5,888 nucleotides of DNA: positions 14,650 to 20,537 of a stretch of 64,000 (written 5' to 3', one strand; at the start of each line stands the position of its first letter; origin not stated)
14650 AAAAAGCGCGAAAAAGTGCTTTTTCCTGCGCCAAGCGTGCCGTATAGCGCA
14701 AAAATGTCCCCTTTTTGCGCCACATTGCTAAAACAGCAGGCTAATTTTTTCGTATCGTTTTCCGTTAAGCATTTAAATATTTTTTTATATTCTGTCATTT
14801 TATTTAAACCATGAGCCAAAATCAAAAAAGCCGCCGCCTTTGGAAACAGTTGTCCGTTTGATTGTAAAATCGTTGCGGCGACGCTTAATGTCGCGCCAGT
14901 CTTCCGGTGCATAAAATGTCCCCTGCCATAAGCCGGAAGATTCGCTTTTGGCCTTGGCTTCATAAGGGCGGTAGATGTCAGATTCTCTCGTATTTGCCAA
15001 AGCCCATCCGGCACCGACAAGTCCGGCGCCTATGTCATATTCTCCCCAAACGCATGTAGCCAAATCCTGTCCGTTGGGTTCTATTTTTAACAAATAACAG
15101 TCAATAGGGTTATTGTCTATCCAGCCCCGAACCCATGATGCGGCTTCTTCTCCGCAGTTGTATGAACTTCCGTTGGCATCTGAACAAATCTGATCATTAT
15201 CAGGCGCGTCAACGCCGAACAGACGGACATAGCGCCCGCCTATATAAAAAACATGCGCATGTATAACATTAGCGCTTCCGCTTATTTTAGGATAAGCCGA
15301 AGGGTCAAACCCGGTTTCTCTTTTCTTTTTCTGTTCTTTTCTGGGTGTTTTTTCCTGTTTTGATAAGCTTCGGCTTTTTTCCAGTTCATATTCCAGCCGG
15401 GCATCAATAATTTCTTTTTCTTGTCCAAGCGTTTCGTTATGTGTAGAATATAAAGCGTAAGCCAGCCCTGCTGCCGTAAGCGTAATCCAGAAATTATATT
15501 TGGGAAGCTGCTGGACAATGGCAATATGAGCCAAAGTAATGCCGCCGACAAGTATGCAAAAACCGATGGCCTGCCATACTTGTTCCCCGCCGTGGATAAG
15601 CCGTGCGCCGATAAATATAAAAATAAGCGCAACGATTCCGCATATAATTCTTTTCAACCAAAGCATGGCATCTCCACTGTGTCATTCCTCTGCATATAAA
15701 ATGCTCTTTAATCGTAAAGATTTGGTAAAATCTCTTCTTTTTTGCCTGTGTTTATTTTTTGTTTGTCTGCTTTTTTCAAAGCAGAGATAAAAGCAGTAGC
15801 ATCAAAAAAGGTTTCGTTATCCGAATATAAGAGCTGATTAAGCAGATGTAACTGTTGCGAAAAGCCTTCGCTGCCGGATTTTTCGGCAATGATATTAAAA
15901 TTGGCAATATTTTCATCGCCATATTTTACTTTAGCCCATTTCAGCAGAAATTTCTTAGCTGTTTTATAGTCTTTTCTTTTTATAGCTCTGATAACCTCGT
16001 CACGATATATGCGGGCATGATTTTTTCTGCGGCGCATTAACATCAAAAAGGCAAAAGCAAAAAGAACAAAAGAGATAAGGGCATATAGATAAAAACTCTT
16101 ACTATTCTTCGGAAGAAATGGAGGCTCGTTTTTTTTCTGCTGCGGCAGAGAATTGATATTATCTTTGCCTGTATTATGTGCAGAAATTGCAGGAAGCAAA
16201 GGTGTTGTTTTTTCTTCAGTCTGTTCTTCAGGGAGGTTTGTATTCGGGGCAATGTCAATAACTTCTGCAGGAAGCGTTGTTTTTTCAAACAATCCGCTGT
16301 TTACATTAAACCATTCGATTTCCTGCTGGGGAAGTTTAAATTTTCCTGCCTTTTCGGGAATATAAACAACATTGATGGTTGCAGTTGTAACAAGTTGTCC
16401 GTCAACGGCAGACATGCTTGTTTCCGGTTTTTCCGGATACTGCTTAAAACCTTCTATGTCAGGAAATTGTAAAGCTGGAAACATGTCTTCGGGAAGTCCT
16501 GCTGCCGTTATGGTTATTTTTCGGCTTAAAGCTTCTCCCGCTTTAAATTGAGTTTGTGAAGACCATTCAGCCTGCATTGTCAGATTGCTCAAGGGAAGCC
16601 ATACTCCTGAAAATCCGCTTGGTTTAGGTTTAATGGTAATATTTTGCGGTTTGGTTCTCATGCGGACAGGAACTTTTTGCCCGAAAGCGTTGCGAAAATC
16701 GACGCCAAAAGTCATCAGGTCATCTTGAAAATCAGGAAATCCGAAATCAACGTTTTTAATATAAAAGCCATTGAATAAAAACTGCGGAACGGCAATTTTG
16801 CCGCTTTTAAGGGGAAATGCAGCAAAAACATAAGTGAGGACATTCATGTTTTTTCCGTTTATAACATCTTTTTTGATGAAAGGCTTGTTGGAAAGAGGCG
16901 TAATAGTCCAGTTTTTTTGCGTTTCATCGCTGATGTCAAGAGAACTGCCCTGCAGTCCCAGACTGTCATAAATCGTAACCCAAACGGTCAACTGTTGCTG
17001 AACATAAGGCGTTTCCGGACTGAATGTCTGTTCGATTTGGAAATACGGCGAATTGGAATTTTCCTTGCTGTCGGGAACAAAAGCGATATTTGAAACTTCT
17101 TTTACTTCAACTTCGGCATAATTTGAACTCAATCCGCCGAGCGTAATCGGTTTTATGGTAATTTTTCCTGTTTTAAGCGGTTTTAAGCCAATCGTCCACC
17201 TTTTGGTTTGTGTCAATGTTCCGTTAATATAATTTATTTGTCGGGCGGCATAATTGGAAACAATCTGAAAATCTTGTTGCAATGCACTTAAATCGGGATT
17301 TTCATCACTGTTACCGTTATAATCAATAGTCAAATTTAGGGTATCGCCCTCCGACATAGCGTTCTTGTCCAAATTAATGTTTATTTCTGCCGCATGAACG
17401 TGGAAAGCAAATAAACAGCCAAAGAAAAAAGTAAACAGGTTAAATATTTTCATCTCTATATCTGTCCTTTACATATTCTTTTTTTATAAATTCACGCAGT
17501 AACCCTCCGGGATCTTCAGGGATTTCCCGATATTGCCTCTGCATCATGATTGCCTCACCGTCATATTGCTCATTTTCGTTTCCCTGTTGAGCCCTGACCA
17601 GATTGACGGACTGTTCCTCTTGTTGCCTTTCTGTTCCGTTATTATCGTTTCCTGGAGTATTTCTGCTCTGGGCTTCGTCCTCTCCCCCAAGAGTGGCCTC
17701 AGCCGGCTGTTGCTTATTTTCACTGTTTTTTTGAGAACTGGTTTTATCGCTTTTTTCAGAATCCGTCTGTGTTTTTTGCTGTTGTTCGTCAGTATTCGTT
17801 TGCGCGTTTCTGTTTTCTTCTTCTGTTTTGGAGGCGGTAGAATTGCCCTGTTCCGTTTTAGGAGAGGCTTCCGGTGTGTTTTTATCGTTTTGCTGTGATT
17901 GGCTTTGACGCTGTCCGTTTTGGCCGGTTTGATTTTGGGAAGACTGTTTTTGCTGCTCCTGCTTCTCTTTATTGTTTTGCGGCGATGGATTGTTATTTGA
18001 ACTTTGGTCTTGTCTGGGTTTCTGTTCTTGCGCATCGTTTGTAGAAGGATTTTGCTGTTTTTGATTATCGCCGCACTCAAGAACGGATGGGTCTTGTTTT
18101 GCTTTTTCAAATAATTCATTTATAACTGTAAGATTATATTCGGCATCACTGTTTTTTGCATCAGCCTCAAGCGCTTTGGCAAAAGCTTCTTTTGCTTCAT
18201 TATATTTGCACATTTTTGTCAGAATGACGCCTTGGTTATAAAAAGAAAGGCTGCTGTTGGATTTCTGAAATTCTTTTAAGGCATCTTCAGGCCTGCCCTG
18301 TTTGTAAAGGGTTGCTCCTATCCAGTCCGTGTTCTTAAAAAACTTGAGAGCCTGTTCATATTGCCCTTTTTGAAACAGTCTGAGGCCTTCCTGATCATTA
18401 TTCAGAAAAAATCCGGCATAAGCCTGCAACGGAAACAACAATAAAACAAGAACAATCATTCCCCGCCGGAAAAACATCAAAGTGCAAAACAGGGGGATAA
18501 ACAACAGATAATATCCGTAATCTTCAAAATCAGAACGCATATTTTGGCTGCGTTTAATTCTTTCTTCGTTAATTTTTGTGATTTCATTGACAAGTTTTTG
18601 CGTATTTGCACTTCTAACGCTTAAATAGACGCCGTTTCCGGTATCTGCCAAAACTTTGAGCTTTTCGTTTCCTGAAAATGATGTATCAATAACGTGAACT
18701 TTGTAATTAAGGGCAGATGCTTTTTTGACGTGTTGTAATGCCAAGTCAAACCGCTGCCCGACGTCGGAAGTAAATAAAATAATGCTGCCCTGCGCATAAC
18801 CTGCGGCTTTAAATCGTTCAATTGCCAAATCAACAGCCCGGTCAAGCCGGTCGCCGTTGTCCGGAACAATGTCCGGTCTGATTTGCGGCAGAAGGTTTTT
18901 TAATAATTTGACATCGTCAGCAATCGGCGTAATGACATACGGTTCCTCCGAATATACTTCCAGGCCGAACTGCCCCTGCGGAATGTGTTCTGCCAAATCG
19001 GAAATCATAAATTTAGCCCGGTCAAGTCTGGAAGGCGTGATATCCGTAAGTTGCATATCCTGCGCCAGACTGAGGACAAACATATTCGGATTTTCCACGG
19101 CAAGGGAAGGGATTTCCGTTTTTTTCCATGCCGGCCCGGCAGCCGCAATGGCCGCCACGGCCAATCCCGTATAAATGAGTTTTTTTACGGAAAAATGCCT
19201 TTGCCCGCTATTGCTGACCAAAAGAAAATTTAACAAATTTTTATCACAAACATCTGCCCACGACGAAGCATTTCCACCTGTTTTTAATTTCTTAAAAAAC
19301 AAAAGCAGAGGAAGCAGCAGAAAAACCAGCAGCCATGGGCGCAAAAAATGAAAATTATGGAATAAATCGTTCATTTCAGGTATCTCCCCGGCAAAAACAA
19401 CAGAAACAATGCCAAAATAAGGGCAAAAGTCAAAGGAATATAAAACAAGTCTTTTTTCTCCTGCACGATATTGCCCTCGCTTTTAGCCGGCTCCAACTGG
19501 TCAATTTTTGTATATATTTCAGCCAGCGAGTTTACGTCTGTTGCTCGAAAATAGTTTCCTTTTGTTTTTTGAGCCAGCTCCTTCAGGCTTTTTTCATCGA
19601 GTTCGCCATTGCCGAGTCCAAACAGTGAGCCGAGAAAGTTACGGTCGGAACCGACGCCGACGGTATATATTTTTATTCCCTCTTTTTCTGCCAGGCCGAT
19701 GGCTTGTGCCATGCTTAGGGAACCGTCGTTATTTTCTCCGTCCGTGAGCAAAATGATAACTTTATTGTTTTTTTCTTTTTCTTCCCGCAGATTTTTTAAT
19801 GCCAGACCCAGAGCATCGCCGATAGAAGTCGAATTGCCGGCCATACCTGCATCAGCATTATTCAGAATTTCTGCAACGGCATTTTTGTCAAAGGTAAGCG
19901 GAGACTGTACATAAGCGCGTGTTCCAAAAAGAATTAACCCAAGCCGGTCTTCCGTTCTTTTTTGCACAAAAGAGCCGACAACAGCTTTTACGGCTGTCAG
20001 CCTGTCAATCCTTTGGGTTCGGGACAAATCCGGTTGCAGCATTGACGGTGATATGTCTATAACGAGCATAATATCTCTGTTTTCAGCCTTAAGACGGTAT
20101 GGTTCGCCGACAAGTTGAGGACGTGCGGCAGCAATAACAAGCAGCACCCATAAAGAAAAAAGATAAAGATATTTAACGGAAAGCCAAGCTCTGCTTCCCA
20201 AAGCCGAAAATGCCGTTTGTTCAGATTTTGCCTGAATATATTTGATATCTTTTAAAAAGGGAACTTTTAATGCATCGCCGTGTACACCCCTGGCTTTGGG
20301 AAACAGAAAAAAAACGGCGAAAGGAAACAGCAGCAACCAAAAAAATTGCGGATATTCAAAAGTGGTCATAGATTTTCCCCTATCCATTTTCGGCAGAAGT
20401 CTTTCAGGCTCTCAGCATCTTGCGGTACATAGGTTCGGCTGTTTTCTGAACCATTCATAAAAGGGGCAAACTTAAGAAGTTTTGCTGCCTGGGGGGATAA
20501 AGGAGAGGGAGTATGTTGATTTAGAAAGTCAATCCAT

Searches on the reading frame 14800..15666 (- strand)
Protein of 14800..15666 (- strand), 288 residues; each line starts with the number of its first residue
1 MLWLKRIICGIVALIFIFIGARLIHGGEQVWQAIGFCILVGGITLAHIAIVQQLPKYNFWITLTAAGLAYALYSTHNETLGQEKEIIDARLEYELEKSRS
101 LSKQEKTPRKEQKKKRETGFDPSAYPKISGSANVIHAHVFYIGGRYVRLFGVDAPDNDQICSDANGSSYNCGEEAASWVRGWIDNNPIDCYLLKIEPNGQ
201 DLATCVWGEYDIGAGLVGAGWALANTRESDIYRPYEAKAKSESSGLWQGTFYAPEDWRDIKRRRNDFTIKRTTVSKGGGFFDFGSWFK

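Call 42: search_protein_families(library=pfam, proteins=[window:14800-15666:-], max_evalue=0.00001)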
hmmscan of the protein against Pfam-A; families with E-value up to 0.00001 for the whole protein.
window:14800-15666:- (288 aa): 1 family
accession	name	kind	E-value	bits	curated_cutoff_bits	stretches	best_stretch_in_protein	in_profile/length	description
PF00565.23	SNase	-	5e-06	27.4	21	0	147-248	2-106/107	Staphylococcal nuclease homologue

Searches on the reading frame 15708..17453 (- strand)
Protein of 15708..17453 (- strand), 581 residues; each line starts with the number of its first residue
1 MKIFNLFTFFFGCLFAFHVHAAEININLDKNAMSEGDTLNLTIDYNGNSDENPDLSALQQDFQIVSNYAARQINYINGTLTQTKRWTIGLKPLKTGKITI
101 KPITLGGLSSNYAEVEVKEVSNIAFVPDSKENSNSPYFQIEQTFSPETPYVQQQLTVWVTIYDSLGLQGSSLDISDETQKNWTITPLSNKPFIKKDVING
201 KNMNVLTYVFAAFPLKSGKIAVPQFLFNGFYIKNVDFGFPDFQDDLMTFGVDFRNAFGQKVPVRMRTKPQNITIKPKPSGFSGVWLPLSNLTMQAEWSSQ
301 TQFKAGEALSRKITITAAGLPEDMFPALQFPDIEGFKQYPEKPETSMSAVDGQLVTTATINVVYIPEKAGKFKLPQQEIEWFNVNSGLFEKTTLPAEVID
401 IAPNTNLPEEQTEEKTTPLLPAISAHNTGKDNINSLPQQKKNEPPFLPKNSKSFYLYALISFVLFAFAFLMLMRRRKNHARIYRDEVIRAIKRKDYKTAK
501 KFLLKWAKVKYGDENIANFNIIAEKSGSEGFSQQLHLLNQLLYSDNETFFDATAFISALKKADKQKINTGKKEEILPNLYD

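Call 40: search_protein_families(library=pfam, proteins=[window:15708-17453:-], max_evalue=0.00001)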
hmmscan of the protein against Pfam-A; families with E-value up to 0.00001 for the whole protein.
window:15708-17453:- (581 aa): 2 families
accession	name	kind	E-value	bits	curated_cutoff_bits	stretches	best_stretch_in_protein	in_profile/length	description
PF13584.12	BatD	-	2.5e-26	92.6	24.1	2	28-117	3-92/92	BatD DUF11 like domain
PF25607.1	DUF7939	-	1.6e-09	38.4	27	1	484-565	5-80/81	Domain of unknown function (DUF7939)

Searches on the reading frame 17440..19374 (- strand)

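Call 40: search_protein_families(library=pfam, proteins=[window:17440-19374:-], max_evalue=0.00001)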
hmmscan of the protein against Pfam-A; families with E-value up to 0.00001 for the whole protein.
window:17440-19374:- (644 aa): 3 families
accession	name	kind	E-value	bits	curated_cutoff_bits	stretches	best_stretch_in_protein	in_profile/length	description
PF07719.23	TPR_2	-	2.7e-11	43.1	27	0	378-406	4-32/34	Tetratricopeptide repeat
PF00515.34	TPR_1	-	7.7e-11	41.8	27.8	0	377-406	3-32/34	Tetratricopeptide repeat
PF13519.12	VWA_2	-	6.2e-09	36.9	27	1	98-203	2-105/107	von Willebrand factor type A domain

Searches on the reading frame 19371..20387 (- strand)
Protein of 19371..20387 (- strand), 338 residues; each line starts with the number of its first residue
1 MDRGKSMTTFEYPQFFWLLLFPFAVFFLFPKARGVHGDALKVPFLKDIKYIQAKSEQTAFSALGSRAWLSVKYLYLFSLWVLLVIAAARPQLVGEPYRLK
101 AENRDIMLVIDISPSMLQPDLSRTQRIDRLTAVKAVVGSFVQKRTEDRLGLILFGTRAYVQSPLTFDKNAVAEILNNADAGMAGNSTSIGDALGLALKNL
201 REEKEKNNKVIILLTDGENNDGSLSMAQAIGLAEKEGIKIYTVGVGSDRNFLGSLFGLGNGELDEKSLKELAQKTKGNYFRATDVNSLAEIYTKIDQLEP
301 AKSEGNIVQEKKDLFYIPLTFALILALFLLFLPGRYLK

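Call 40: search_protein_families(library=pfam, proteins=[window:19371-20387:-], max_evalue=0.00001)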
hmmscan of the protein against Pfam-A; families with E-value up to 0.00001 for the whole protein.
window:19371-20387:- (338 aa): 3 families
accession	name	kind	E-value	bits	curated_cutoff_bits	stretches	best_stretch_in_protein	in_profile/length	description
PF00092.34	VWA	-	2.9e-27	96.4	23.8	1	105-293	1-173/174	von Willebrand factor type A domain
PF13519.12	VWA_2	-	1.8e-19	70.7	27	1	106-218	1-107/107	von Willebrand factor type A domain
PF06707.17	DUF1194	-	1.7e-06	27.9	27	1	168-248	77-157/206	Protein of unknown function (DUF1194)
